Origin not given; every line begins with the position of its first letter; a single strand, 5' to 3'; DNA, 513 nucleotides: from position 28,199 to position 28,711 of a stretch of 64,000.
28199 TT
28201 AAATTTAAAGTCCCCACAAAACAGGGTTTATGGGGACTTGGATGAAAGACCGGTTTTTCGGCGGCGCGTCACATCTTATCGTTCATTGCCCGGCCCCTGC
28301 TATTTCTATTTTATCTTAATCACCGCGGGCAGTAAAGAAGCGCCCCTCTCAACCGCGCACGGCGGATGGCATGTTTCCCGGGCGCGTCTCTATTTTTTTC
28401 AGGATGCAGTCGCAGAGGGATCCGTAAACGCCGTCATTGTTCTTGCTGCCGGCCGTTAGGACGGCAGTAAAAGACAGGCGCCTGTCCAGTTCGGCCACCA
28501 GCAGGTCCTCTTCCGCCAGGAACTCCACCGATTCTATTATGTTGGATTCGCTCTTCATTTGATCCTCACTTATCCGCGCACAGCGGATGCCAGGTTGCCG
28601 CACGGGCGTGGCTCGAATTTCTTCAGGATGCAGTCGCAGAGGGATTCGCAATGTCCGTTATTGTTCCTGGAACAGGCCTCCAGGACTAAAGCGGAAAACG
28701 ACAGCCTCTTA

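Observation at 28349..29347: Four tandem precursors with conserved leader, variable Cys core with a shared CxC, and an invariant C-terminal SAVRG tail kept by synonymous codons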

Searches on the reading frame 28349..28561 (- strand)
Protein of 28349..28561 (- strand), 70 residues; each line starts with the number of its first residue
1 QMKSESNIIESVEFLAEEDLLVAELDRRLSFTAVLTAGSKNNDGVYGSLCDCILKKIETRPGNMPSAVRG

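Call 7: search_protein_families(library=ncbifam, proteins=[window:28349-28561:-], max_evalue=1)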
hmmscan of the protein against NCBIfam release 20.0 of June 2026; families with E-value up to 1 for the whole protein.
window:28349-28561:- (70 aa): 0 families

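Call 8: search_protein_families(library=pfam, proteins=[window:28349-28561:-], max_evalue=10)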
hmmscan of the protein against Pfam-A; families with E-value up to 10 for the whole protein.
window:28349-28561:- (70 aa): 0 families

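Call 13: find_homologous_proteins(query=A3, max_evalue=0.01)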
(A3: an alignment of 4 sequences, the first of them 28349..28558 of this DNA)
Query A3 (4 sequences) (69 aa, profile of the alignment): 12 proteins with E <= 0.01 among 26 candidates.
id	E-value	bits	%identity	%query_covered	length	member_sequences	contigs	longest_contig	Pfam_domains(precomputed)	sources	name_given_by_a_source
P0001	2.8e-35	138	73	100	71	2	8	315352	-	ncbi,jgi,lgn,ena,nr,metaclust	ncbi:MAG TPA: hypothetical protein DEQ38_01895 [Elusimicrobia bacterium]|nr:MAG: hypothetical protei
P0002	9.2e-35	136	76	54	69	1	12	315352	-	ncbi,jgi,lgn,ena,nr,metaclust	ncbi:MAG TPA: hypothetical protein DEQ38_01890 [Elusimicrobia bacterium]|nr:MAG: hypothetical protei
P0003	1.9e-34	135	100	100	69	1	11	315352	-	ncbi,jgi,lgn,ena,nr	ncbi:MAG TPA: hypothetical protein DEQ38_01900 [Elusimicrobia bacterium]|nr:MAG: hypothetical protei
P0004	7.7e-32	127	76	96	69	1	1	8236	-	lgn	-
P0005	3.1e-28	115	60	100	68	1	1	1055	-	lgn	-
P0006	2.4e-25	106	51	100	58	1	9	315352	-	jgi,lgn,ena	-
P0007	3.2e-24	102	57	100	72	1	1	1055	-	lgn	-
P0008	3.2e-19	86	55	100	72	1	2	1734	-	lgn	-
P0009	1.8e-15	74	53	100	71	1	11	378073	-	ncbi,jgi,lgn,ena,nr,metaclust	ncbi:MAG TPA: hypothetical protein DEQ38_04715 [Elusimicrobia bacterium]|nr:MAG: hypothetical protei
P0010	7.4e-11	60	43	100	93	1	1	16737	-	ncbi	-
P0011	3.7e-9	54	67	43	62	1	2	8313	-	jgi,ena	-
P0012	1.2e-7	49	71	41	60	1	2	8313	-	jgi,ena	-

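Call 15: find_encoding_contigs(protein=P0009, flank=10000, max_places=3)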
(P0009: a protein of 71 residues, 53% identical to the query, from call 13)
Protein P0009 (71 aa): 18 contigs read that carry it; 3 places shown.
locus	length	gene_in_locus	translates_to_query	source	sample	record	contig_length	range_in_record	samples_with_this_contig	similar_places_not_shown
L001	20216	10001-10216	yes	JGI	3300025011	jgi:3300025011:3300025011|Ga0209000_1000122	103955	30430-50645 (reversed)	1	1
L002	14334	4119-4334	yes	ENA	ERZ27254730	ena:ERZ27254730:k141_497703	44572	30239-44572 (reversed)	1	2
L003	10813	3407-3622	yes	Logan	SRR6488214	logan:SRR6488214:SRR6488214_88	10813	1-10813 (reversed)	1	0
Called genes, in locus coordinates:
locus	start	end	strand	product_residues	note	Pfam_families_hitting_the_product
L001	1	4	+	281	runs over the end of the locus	-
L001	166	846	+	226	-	-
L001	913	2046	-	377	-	-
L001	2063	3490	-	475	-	PF04055:Radical_SAM, PF13353:Fer4_12 (weak)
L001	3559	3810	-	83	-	-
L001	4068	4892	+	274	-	PF01966:HD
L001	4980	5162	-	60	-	PF11127:YgaP-like_TM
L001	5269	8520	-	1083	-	PF00873:ACR_tran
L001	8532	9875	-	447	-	PF02321:OEP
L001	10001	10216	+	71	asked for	-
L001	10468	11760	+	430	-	PF03415:Peptidase_C11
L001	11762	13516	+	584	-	-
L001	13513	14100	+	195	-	-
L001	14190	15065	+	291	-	PF01040:UbiA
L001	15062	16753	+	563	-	PF27448:Rph_4th, PF00391:PEP-utilizers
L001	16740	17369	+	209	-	PF01066:CDP-OH_P_transf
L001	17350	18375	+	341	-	PF00583:Acetyltransf_1, PF13508:Acetyltransf_7 (weak)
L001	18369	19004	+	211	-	-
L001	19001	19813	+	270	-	PF01326:PPDK_N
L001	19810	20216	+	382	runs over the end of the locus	PF04055:Radical_SAM, PF13353:Fer4_12 (weak), PF13186:SPASM (weak)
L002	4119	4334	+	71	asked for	-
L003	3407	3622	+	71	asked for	-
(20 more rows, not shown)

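Call 16: find_encoding_contigs(protein=P0010, flank=10000, max_places=3)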
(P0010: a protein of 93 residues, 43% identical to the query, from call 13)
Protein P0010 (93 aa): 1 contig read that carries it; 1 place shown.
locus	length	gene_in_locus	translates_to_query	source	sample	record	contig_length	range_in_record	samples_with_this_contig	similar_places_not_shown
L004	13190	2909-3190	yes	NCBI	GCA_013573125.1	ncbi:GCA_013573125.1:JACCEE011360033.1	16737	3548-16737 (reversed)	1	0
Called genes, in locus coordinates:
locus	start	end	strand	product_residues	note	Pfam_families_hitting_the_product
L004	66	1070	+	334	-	PF13936:HTH_38, PF00665:rve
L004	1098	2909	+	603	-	PF02624:YcaO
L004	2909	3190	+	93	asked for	-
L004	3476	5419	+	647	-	PF02624:YcaO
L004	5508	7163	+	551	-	-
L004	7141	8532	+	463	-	PF04055:Radical_SAM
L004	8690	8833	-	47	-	-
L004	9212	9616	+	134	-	-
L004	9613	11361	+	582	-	PF04055:Radical_SAM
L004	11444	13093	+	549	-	PF17391:Urocanase_N, PF01175:Urocanase, PF17392:Urocanase_C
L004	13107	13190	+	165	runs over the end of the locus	PF04461:YajQ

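Call 17: find_encoding_contigs(protein=P0011, flank=10000, max_places=3)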
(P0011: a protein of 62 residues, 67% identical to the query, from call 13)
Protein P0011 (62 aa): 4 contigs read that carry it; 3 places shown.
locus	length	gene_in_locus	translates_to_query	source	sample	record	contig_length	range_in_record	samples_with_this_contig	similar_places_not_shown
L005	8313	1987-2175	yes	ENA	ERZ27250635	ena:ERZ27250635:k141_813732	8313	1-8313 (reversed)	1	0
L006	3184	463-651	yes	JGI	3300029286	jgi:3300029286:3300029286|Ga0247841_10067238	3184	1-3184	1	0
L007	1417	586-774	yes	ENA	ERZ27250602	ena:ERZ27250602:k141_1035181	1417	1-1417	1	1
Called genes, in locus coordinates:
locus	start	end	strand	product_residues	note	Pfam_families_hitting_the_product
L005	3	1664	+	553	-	?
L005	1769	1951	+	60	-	-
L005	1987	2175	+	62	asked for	-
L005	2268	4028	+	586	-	-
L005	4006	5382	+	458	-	PF04055:Radical_SAM (weak), PF13353:Fer4_12 (weak)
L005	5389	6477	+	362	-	-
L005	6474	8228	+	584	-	PF04055:Radical_SAM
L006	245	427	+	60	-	-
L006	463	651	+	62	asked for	-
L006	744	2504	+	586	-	-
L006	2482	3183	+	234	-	?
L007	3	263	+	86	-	?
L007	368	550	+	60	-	-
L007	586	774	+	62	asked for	-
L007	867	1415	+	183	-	?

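Call 18: find_encoding_contigs(protein=P0004, flank=10000, max_places=3)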
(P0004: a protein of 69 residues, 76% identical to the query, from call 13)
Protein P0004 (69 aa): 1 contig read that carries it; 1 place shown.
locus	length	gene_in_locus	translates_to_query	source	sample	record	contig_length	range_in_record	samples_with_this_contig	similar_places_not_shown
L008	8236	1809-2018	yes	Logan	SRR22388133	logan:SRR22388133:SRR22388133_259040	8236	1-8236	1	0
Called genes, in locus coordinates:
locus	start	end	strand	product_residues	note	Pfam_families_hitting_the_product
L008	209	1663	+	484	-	PF02310:B12-binding, PF04055:Radical_SAM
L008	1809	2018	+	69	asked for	-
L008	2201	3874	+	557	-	-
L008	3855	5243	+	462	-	PF04055:Radical_SAM, PF13353:Fer4_12 (weak)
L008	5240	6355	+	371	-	PF02163:Peptidase_M50 (faint)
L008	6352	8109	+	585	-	PF04055:Radical_SAM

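Call 19: find_encoding_contigs(protein=P0008, flank=10000, max_places=3)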
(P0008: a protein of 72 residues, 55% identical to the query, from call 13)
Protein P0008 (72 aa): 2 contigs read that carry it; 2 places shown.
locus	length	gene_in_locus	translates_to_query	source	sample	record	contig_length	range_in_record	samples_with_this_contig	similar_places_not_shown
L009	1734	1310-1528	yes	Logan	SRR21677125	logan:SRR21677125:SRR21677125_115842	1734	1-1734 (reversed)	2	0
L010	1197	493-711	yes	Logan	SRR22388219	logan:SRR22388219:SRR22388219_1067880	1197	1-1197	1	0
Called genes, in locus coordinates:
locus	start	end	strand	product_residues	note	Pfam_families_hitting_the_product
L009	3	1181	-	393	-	?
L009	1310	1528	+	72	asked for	-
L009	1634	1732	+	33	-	?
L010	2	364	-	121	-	?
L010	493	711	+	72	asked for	-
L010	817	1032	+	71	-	-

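Call 22: search_protein_families(library=pfam, proteins=[L005:3-1664:+, L001:11762-13516:+, L001:13513-14100:+, L001:10468-11760:+, L001:3559-3810:-, L004:1098-2909:+, L004:3476-5419:+, L009:3-1181:-], max_evalue=0.01)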
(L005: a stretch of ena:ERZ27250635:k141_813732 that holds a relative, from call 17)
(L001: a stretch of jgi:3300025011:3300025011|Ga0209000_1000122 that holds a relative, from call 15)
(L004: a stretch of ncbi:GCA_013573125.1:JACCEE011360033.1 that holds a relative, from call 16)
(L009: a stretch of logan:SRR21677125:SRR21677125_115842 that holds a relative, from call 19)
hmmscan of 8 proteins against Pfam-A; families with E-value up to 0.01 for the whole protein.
L005:3-1664:+ (553 aa): 1 family
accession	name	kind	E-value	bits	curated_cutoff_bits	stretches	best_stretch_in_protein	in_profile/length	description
PF02624.21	YcaO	-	5e-47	161.2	25.7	1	2-336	10-324/325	YcaO cyclodehydratase, ATP-ad Mg2+-binding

L001:11762-13516:+ (584 aa): 0 families

L001:13513-14100:+ (195 aa): 0 families

L001:10468-11760:+ (430 aa): 1 family
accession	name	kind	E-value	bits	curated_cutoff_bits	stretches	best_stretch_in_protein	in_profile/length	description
PF03415.19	Peptidase_C11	-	7.4e-37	128.2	25.8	1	74-421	9-356/359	Clostripain family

L001:3559-3810:- (83 aa): 0 families

L004:1098-2909:+ (603 aa): 1 family
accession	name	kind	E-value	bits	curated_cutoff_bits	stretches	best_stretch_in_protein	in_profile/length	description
PF02624.21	YcaO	-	3.6e-50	171.6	25.7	1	58-393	1-324/325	YcaO cyclodehydratase, ATP-ad Mg2+-binding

L004:3476-5419:+ (647 aa): 1 family
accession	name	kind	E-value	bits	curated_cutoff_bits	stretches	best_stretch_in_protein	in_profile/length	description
PF02624.21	YcaO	-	1.9e-38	133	25.7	1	73-414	1-325/325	YcaO cyclodehydratase, ATP-ad Mg2+-binding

L009:3-1181:- (393 aa): 1 family
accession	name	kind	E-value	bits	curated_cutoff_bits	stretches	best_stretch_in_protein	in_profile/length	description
PF02321.23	OEP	-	3.7e-34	118.6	22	2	252-393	4-150/187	Outer membrane efflux protein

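Call 34: find_encoding_contigs(protein=P0005, flank=5000, max_places=3)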
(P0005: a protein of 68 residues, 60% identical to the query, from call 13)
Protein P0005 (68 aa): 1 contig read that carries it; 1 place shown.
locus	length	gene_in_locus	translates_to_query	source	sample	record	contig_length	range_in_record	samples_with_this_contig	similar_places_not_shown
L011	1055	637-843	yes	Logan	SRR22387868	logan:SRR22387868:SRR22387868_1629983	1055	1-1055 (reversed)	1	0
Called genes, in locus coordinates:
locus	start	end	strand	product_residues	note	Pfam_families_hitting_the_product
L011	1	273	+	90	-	?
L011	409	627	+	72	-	-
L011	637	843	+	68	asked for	-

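Call 36: search_protein_representatives(alignment_id=A4)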
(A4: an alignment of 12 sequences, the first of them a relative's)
Query: 12 sequences, 68 profile positions. Proteins with E-value up to 0.001 (for the whole library): 19; up to 1e-10: 15; up to 1e-30: 0. The best 19 are listed.
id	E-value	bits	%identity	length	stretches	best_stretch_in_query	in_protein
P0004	2.9e-27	110.7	-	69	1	3-68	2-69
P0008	1.2e-26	108.6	-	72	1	1-68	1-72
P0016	3.5e-24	100.8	-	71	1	1-68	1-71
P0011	1.6e-21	92.3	-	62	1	2-68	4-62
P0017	2.0e-21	92.0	-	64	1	1-68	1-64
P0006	2.4e-20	88.5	-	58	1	1-68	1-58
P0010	5.6e-20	87.3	-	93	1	1-68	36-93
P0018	6.7e-18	80.7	-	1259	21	21-56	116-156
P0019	6.5e-16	74.3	-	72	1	1-68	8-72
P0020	1.2e-14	70.2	-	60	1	5-68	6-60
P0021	2.9e-14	69.0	-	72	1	2-68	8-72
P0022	7.3e-14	67.7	-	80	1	1-68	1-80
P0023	4.2e-13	65.3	-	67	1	2-68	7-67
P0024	1.2e-12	63.8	-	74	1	1-68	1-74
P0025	7.7e-11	58.1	-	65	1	2-56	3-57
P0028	2.2e-10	56.6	-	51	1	1-34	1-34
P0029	2.7e-06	43.5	-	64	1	3-49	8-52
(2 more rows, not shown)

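Call 43: find_encoding_contigs(protein=P0017, flank=10000, max_places=2)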
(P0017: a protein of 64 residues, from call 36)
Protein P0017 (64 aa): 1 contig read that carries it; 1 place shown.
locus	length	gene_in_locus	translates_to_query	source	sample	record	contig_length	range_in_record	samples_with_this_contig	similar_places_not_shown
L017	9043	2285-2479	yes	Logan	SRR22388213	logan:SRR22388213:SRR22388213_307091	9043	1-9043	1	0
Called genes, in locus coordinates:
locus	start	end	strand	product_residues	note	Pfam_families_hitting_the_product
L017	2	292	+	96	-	?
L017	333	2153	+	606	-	PF02624:YcaO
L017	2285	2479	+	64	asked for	-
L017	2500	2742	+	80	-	-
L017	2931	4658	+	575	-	-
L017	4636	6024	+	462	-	PF04055:Radical_SAM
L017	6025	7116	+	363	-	-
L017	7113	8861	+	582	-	PF04055:Radical_SAM (weak)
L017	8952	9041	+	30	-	?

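Call 45: find_encoding_contigs(protein=P0021, flank=10000, max_places=2)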
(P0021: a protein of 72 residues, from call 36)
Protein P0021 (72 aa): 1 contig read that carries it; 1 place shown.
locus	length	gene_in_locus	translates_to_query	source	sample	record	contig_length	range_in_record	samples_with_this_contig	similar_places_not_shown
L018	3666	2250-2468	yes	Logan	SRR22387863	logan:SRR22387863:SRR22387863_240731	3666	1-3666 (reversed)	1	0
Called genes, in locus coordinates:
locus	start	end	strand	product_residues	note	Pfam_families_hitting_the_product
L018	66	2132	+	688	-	PF02310:B12-binding, PF04055:Radical_SAM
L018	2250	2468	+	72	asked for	-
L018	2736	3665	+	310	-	?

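Call 46: find_encoding_contigs(protein=P0028, flank=10000, max_places=2)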
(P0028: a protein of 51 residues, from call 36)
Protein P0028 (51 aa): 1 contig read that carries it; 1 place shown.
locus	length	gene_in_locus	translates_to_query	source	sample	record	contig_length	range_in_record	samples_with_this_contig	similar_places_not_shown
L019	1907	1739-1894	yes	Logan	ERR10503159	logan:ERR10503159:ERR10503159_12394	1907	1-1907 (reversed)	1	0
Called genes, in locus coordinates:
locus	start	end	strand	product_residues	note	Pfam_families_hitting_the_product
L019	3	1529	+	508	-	?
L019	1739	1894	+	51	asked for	-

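Call 47: find_encoding_contigs(protein=P0019, flank=10000, max_places=2)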
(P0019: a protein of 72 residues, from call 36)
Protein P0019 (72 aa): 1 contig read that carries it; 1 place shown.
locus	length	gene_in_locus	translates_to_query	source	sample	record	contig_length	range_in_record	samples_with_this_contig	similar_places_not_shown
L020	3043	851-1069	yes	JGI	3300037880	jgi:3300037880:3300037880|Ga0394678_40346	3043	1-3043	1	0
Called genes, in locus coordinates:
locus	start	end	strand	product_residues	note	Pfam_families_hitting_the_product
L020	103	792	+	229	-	-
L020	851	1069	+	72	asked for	-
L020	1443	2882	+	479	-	-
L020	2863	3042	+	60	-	?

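Call 65: find_encoding_contigs(protein=P0025, flank=10000, max_places=3)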
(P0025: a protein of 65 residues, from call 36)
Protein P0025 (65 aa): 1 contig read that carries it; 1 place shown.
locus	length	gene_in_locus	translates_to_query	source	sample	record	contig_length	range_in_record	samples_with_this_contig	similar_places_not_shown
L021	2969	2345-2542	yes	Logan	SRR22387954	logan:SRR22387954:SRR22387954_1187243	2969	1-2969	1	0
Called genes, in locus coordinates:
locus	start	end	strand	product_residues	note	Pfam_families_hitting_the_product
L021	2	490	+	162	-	?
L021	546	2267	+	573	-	PF00149:Metallophos, PF02872:5_nucleotid_C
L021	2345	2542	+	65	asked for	-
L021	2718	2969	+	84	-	?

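Call 66: find_encoding_contigs(protein=P0029, flank=10000, max_places=3)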
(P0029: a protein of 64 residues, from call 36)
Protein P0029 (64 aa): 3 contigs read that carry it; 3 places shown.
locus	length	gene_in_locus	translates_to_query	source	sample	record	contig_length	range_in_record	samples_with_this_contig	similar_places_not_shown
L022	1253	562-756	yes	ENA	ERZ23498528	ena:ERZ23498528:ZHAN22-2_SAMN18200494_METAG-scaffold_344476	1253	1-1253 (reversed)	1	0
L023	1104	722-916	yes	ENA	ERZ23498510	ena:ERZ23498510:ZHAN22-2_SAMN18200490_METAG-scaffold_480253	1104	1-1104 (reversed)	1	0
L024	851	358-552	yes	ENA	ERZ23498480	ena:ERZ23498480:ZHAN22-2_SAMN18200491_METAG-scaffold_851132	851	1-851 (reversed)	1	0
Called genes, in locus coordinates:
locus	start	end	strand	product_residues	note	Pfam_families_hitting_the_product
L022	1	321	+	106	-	?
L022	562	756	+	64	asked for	-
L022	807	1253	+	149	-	?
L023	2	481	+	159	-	?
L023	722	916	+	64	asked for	-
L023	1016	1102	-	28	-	?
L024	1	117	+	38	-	?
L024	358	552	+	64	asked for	-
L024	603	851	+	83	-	?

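Call 74: search_protein_families(library=ncbifam, proteins=[L004:1098-2909:+, L004:3476-5419:+, L017:333-2153:+, L018:66-2132:+, L001:11762-13516:+, L001:13513-14100:+, L001:166-846:+], max_evalue=0.001)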
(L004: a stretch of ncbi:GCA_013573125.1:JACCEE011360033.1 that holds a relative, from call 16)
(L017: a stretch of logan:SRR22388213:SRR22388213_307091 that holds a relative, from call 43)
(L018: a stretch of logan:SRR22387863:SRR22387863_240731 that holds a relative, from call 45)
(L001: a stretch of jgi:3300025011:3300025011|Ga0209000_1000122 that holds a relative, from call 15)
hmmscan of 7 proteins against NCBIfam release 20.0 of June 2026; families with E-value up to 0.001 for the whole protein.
L004:1098-2909:+ (603 aa): 5 families
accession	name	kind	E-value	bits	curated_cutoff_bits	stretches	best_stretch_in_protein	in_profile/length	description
NF040716.1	YcaO_for_S12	equivalog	3.5e-67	227.1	700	1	9-547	5-540/571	30S ribosomal protein S12 methylthiotransferase accessory factor YcaO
TIGR03549.1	TIGR03549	equivalog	1.1e-47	162.7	900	1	10-400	154-542/723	OsmC domain/YcaO domain-containing protein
TIGR00702.1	TIGR00702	domain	4.1e-36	124.9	75.65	1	13-397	2-367/377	YcaO-type kinase domain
TIGR03604.1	TOMM_cyclo_SagD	subfamily_domain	9.3e-15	54.4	219.25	1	59-300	1-234/377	thiazole/oxazole-forming peptide maturase, SagD family component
TIGR03266.1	methan_mark_1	equivalog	2.9e-11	43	365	1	176-298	150-272/376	YcaO-related McrA-glycine thioamidation protein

L004:3476-5419:+ (647 aa): 4 families
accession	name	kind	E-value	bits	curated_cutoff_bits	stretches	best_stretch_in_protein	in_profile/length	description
NF040716.1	YcaO_for_S12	equivalog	6.8e-56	189.9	700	1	29-427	11-401/571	30S ribosomal protein S12 methylthiotransferase accessory factor YcaO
TIGR03549.1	TIGR03549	equivalog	1.2e-43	149.4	900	1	24-426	154-548/723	OsmC domain/YcaO domain-containing protein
TIGR00702.1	TIGR00702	domain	7.3e-27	94.4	75.65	1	27-419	2-369/377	YcaO-type kinase domain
TIGR03604.1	TOMM_cyclo_SagD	subfamily_domain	2.3e-06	26.8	219.25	1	193-310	113-229/377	thiazole/oxazole-forming peptide maturase, SagD family component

L017:333-2153:+ (606 aa): 5 families
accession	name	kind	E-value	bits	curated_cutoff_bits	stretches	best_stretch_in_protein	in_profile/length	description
NF040716.1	YcaO_for_S12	equivalog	5.4e-64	216.6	700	1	9-441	5-431/571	30S ribosomal protein S12 methylthiotransferase accessory factor YcaO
TIGR03549.1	TIGR03549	equivalog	1.1e-46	159.4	900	1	10-406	154-544/723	OsmC domain/YcaO domain-containing protein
TIGR00702.1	TIGR00702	domain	2.8e-33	115.5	75.65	1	52-400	46-366/377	YcaO-type kinase domain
TIGR03604.1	TOMM_cyclo_SagD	subfamily_domain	9.7e-12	44.5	219.25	1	183-299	113-229/377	thiazole/oxazole-forming peptide maturase, SagD family component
TIGR03266.1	methan_mark_1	equivalog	9.2e-11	41.3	365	1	177-301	147-271/376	YcaO-related McrA-glycine thioamidation protein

L018:66-2132:+ (688 aa): 23 families
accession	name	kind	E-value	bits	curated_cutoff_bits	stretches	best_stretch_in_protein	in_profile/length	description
NF033712.0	B12_rSAM_KedN5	subfamily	4.2e-31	107.8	700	1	105-412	59-370/624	KedN5 family methylcobalamin-dependent radical SAM C-methyltransferase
TIGR03975.1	rSAM_ocin_1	subfamily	1.1e-24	86.9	281.85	1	100-454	120-469/606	RiPP maturation radical SAM C-methyltransferase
NF050148.1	rSAM_ApyD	equivalog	5.9e-17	61.3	750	1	99-282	65-243/645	RiPP biosynthesis radical SAM protein ApyD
TIGR04013.1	B12_SAM_MJ_1487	hypoth_equivalog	1.3e-14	53.8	251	1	110-289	45-202/382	TIGR04013 family B12-binding domain/radical SAM domain-containing protein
TIGR03471.1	HpnJ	equivalog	8.2e-14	51.3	577.6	1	92-409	53-362/472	hopanoid biosynthesis associated radical SAM protein HpnJ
TIGR04479.1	bcpD_PhpK_rSAM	subfamily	1.2e-12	47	600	1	106-411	108-408/504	PhpK family radical SAM P-methyltransferase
TIGR04072.2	rSAM_ladder_B12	equivalog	1.3e-12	47.1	360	1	128-441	90-373/443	lipid biosynthesis B12-binding/radical SAM protein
NF038361.1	rSAM_Sden_1168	equivalog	1.5e-11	43.6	575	1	94-405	128-444/560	Sden_1168 family B12-binding radical SAM P-methyltransferase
NF045585.1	rSAM_slr0320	equivalog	3.3e-10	39.1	775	1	238-295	238-292/511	photosystem II high light acclimation radical SAM protein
TIGR04014.1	B12_SAM_MJ_0865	equivalog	6e-10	38.5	360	1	163-287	90-209/434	methyl-coenzyme M reductase glutamine C-methyltransferase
TIGR02026.1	BchE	equivalog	1.6e-09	37.2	481.35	1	101-293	56-249/497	magnesium-protoporphyrin IX monomethyl ester anaerobic oxidative cyclase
TIGR04385.1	B12_rSAM_cofa1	equivalog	2.5e-08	33.6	450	1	125-292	87-250/438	B12 lower ligand biosynthesis radical SAM protein BzaD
TIGR04367.1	HpnR_B12_rSAM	equivalog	8.4e-08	31.2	650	1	106-284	58-232/490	hopanoid C-3 methylase HpnR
NF033070.1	rSAM_AprD4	equivalog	1.9e-07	30.3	500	1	234-477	195-431/456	AprD4 family radical SAM diol-dehydratase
NF040546.1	rSAM_CUAEP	equivalog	2e-07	30.1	500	1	111-373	50-305/468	CUAEP/CCAEP-tail radical SAM (seleno)protein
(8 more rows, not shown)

L001:11762-13516:+ (584 aa): 0 families

L001:13513-14100:+ (195 aa): 0 families

L001:166-846:+ (226 aa): 0 families
